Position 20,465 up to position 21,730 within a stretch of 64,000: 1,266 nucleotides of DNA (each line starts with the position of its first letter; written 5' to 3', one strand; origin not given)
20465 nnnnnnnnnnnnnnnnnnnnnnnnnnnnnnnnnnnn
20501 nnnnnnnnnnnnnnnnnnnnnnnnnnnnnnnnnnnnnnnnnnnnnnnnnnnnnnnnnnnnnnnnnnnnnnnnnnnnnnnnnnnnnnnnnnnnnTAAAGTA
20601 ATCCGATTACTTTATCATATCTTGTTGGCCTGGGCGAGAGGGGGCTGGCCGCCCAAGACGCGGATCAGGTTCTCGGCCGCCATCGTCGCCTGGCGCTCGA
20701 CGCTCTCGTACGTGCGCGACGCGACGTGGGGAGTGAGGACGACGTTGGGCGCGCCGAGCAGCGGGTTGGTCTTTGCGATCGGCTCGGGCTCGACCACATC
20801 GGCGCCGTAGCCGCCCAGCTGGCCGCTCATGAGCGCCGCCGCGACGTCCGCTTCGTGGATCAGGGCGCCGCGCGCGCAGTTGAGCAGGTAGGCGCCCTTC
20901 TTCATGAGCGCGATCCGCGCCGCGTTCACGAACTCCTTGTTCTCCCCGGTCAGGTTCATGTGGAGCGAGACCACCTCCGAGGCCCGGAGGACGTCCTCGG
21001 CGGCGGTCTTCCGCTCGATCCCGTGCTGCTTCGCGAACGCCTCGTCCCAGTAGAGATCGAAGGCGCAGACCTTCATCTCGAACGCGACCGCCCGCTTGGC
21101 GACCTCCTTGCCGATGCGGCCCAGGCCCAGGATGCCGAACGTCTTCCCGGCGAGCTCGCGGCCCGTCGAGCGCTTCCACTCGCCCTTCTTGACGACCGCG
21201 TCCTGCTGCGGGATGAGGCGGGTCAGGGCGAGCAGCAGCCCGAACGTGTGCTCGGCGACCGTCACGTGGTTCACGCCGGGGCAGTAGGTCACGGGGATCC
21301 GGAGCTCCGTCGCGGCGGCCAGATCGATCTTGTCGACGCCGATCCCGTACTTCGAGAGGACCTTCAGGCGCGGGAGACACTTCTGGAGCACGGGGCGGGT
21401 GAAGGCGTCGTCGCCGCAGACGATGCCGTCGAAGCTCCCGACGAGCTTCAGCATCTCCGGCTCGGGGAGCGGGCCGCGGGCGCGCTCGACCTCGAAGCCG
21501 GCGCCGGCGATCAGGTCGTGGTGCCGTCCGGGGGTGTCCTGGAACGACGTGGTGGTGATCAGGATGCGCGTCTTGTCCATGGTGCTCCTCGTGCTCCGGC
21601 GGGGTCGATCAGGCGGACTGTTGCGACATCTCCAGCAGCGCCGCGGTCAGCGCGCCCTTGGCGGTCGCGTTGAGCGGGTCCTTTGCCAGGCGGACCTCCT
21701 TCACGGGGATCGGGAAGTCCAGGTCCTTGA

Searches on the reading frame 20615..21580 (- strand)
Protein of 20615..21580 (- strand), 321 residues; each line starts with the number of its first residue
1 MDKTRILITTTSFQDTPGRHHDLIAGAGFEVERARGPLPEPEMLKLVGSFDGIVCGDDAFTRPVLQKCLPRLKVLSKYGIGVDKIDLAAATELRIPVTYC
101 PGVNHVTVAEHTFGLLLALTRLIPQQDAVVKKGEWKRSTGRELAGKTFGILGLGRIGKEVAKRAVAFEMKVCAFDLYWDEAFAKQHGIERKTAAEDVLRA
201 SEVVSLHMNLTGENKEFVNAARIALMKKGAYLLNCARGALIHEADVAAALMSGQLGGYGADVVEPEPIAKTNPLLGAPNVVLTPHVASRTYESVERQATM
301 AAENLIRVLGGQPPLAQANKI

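Call 17: search_protein_families(library=pfam, proteins=[window:20615-21580:-], max_evalue=0.001)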
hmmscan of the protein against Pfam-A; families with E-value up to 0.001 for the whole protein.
window:20615-21580:- (321 aa): 2 families
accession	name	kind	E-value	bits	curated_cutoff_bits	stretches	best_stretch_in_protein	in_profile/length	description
PF02826.25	2-Hacid_dh_C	-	7.9e-56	188.7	25.1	1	113-287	1-178/178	D-isomer specific 2-hydroxyacid dehydrogenase, NAD binding domain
PF00389.36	2-Hacid_dh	-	2.8e-23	82.5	24.6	1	28-317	19-132/134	D-isomer specific 2-hydroxyacid dehydrogenase, catalytic domain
